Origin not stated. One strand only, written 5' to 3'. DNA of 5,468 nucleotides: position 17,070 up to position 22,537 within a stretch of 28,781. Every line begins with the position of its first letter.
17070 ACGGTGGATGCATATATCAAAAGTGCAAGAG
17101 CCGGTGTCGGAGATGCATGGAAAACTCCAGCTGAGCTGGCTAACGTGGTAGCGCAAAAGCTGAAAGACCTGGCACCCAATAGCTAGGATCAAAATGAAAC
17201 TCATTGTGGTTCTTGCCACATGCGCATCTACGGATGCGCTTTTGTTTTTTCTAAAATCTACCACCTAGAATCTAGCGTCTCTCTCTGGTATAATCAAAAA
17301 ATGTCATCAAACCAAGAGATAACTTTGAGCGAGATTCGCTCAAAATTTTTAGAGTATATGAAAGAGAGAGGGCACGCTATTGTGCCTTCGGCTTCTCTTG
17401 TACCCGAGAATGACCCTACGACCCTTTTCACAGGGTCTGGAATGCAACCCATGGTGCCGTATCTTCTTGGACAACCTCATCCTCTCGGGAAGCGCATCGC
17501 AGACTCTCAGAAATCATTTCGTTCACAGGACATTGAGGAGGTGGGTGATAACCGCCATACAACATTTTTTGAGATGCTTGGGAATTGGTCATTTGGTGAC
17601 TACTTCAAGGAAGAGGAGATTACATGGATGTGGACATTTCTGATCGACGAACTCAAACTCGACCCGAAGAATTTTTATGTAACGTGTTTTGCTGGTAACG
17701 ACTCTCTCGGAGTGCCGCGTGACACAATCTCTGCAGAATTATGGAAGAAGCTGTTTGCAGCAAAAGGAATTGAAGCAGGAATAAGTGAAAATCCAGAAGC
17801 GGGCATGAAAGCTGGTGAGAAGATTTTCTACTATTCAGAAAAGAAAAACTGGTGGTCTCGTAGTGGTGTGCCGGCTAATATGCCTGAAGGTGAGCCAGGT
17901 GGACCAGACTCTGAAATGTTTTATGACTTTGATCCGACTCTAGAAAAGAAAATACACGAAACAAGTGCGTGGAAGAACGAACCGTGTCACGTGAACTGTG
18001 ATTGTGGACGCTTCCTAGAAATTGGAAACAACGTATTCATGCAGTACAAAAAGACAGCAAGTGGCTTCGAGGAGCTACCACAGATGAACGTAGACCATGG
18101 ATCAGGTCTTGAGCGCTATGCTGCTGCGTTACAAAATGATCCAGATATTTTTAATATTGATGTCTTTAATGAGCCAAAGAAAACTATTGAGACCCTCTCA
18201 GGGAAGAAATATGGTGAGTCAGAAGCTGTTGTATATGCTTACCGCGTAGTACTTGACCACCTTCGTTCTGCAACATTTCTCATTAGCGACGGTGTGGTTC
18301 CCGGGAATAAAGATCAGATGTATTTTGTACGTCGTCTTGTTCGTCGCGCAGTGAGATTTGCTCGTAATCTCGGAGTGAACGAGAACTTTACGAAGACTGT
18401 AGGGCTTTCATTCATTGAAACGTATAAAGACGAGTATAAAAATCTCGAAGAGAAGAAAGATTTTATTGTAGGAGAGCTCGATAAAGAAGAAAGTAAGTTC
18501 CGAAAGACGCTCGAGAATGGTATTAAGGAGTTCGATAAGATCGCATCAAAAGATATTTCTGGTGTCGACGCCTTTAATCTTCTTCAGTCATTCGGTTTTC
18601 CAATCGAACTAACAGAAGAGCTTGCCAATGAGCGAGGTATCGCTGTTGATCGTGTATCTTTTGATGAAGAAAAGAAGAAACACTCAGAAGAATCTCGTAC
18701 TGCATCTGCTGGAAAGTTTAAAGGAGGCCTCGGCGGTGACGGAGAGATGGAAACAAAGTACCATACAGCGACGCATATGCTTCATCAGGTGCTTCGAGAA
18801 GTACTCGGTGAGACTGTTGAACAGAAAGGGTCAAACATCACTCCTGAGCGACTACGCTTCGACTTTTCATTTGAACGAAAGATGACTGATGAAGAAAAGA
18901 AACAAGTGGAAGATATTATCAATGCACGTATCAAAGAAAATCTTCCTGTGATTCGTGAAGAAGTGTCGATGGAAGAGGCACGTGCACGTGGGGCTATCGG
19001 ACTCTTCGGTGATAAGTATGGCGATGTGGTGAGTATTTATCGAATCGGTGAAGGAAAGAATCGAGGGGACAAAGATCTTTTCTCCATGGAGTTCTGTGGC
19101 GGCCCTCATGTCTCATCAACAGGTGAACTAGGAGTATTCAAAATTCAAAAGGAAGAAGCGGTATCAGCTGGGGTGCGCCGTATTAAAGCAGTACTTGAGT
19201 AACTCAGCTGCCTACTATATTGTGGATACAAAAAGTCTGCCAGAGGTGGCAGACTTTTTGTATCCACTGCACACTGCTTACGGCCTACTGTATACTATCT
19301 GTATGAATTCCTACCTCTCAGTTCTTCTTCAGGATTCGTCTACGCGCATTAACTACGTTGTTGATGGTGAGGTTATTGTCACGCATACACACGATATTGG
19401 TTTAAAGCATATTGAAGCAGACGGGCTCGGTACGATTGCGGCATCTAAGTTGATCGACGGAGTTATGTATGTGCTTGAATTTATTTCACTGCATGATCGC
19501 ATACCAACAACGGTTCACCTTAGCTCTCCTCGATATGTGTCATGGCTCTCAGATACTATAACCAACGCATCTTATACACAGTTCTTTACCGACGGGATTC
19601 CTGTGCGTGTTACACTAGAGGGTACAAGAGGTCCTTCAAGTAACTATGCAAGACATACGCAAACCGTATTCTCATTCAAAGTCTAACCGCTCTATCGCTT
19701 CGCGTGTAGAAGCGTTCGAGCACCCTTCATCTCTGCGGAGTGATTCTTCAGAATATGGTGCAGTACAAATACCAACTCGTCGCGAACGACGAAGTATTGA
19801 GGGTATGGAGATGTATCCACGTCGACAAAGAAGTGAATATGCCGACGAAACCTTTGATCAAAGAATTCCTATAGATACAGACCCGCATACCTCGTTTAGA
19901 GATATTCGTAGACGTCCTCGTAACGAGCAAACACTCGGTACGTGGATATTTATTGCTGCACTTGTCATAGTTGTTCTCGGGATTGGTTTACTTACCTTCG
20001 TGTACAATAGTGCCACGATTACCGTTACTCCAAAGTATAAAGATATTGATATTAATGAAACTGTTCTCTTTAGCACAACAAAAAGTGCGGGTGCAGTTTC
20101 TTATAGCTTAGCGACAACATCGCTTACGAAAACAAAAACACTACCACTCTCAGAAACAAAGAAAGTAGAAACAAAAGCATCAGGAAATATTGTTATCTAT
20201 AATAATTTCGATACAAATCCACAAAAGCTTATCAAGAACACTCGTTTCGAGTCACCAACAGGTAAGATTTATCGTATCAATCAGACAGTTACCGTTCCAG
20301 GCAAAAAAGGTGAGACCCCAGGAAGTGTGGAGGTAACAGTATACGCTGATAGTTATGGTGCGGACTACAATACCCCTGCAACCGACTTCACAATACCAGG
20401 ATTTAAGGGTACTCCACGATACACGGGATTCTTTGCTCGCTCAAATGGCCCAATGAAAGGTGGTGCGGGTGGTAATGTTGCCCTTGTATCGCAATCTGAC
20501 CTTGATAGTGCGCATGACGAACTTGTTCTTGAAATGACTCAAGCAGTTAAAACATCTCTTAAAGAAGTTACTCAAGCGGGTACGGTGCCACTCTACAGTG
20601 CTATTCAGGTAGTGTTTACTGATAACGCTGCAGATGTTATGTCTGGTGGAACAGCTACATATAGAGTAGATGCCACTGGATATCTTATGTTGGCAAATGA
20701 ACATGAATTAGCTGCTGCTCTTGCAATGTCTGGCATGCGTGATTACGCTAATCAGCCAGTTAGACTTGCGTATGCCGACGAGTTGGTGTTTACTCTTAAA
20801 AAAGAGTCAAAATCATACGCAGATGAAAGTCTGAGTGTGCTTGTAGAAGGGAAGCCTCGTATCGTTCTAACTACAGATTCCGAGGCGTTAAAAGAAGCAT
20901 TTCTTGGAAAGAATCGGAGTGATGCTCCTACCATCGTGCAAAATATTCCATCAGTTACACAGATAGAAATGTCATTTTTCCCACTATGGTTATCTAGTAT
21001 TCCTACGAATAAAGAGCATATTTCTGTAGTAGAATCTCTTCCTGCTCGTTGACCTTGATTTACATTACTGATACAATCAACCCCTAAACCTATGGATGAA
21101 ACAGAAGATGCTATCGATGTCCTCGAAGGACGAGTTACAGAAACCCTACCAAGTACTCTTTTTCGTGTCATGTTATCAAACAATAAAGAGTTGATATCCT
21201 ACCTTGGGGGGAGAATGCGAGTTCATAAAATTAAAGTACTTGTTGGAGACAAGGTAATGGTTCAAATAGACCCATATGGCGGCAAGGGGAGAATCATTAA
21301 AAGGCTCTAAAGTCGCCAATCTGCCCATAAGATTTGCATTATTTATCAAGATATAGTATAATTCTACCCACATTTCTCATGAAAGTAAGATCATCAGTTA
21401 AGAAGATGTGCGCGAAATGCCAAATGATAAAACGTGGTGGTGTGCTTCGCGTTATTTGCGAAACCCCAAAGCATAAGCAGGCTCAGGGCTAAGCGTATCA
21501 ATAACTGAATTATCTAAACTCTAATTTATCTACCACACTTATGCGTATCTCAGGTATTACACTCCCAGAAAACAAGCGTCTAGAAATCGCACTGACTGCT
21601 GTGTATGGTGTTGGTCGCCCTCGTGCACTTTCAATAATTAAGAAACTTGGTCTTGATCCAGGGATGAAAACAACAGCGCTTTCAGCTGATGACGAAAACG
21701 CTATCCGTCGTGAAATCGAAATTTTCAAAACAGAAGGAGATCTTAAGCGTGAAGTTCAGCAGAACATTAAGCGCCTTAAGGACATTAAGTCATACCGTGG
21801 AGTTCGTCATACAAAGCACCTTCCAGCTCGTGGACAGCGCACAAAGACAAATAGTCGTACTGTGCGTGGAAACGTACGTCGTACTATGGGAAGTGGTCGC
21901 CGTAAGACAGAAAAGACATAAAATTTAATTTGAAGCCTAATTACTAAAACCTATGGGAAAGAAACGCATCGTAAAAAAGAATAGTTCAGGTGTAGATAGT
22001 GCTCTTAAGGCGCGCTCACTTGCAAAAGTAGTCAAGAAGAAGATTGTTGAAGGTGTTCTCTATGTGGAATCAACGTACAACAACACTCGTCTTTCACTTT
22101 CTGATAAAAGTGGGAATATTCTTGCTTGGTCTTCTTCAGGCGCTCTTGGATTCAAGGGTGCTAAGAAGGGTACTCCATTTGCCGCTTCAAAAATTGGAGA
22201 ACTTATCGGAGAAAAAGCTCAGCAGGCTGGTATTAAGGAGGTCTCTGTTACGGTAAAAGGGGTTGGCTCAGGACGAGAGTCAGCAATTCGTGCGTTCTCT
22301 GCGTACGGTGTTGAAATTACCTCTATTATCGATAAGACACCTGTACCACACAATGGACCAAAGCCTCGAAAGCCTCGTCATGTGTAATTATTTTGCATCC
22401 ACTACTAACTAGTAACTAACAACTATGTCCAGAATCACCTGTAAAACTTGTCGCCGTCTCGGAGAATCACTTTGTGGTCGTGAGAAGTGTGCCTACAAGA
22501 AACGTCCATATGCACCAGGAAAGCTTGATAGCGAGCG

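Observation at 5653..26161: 7-nt CTA ladders phased to the start codon in leadered core genes (top candidate for an undescribed system)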

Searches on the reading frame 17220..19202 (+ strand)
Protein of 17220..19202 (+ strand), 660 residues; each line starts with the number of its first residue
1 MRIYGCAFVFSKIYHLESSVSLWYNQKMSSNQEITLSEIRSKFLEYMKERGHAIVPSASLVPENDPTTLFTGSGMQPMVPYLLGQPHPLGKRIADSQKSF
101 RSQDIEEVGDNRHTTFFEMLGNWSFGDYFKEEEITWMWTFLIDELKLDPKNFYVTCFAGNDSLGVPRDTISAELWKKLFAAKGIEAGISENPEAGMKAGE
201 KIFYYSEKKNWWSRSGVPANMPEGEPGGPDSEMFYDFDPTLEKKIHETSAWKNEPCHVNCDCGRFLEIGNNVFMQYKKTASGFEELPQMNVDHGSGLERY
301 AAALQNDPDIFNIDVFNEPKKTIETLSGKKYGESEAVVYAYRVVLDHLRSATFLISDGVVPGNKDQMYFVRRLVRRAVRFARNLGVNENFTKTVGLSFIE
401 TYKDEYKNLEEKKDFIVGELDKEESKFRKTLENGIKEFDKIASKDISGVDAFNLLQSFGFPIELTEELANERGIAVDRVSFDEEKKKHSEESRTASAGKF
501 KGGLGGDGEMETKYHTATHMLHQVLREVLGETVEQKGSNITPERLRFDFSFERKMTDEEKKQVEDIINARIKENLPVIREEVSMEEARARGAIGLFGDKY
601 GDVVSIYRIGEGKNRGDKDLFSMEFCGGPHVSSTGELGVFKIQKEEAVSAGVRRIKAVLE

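Call 5: search_protein_families(library=ncbifam, proteins=[window:17220-19202:+])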
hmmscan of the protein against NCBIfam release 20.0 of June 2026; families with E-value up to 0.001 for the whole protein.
window:17220-19202:+ (660 aa): 5 families
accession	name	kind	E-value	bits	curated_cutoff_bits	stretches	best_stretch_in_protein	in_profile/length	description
NF002436.0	PRK01584.1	equivalog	7.9e-201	668.6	529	1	34-660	1-593/595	alanine--tRNA ligase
TIGR00344.1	alaS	equivalog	1.6e-160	536.1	457.05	2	38-497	1-431/847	alanine--tRNA ligase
TIGR03683.1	A-tRNA_syn_arch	equivalog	1.6e-63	215.3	744.7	3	512-656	594-731/902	alanine--tRNA ligase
NF040865.1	a_tRNA_ed_AlaXM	equivalog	8.3e-20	71.5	300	1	513-659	96-233/234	alanyl-tRNA editing protein AlaXM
TIGR00418.1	thrS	equivalog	0.00045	19.2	383.65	1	543-646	29-131/565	threonine--tRNA ligase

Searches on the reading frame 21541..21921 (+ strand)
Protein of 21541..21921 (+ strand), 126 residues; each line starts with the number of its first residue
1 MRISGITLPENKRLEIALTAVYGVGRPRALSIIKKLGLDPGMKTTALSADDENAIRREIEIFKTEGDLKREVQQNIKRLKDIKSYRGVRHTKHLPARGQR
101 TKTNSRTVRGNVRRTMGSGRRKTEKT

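Call 6: search_protein_families(library=ncbifam, proteins=[window:21541-21921:+])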
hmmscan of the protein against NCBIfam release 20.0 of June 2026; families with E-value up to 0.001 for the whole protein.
window:21541-21921:+ (126 aa): 3 families
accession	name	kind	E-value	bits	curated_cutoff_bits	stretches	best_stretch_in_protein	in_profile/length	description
TIGR03631.1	uS13_bact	equivalog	1.8e-40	137.9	130.45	1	2-111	1-111/113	30S ribosomal protein S13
TIGR03629.1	uS13_arch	equivalog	1.1e-18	67.9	175.55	2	65-108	92-135/144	30S ribosomal protein S13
NF003140.0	PRK04053.1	equivalog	1.2e-18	67.7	159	2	64-122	98-151/157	30S ribosomal protein S13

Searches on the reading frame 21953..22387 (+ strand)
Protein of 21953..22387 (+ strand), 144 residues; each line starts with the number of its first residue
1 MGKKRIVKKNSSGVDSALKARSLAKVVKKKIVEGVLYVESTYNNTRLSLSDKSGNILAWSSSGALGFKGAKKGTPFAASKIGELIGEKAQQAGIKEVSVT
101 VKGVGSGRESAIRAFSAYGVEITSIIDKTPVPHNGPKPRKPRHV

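Call 6: search_protein_families(library=ncbifam, proteins=[window:21953-22387:+])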
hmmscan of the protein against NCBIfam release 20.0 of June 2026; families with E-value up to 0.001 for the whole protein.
window:21953-22387:+ (144 aa): 4 families
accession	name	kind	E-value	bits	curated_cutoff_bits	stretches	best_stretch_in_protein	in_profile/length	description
NF003698.1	PRK05309.1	equivalog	5.2e-46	156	111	1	25-142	2-119/120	30S ribosomal protein S11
TIGR03632.1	uS11_bact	equivalog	5.5e-45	152.6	154.5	1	27-140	3-116/117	30S ribosomal protein S11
NF007176.0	PRK09607.1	equivalog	6.8e-17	61.9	182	1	28-142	4-127/132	30S ribosomal protein S11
TIGR03628.1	arch_S11P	equivalog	1.9e-15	57.4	182.35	1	34-138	3-116/117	30S ribosomal protein S11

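Call 50: find_encoding_contigs(protein=window:21953-22387:+, flank=6000, max_places=10)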
Protein window:21953-22387:+ (144 aa): 10 contigs read that carry it; 10 places shown.
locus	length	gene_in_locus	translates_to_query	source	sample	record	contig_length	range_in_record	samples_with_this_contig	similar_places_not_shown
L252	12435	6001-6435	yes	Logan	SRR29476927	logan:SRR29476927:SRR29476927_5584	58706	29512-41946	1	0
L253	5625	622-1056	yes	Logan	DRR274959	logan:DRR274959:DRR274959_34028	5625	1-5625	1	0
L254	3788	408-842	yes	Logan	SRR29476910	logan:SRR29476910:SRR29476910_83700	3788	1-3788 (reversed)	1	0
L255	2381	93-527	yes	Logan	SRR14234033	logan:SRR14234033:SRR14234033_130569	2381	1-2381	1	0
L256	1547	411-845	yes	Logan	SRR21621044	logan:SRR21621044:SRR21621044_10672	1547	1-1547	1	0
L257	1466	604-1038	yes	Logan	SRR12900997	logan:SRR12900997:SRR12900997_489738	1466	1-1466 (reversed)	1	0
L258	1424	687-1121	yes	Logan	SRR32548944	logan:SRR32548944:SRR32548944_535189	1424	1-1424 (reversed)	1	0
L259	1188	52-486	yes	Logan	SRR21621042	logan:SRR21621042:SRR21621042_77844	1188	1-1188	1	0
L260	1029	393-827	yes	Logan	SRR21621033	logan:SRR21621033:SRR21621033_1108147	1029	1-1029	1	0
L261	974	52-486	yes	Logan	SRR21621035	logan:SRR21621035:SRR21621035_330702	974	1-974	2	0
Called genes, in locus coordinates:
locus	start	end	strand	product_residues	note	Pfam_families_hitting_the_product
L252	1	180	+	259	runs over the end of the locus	-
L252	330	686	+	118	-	-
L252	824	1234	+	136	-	-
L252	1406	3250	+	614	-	PF01411:tRNA-synt_2c, PF07973:tRNA_SAD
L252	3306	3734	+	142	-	-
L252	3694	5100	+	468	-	-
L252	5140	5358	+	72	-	PF01176:eIF-1a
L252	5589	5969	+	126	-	PF00416:Ribosomal_S13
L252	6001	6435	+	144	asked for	PF00411:Ribosomal_S11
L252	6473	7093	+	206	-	PF00163:Ribosomal_S4, PF01479:S4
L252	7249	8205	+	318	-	PF01193:RNA_pol_L, PF13656:RNA_pol_L_2 (faint), PF01000:RNA_pol_A_bac, PF03118:RNA_pol_A_CTD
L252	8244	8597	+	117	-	PF01196:Ribosomal_L17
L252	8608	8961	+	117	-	PF00572:Ribosomal_L13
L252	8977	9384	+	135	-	PF00380:Ribosomal_S9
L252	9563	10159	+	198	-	PF01025:GrpE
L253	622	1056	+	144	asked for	PF00411:Ribosomal_S11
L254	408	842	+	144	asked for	PF00411:Ribosomal_S11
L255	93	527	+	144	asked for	PF00411:Ribosomal_S11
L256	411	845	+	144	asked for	PF00411:Ribosomal_S11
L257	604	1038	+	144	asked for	PF00411:Ribosomal_S11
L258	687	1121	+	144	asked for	PF00411:Ribosomal_S11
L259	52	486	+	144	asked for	PF00411:Ribosomal_S11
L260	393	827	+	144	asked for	PF00411:Ribosomal_S11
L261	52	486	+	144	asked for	PF00411:Ribosomal_S11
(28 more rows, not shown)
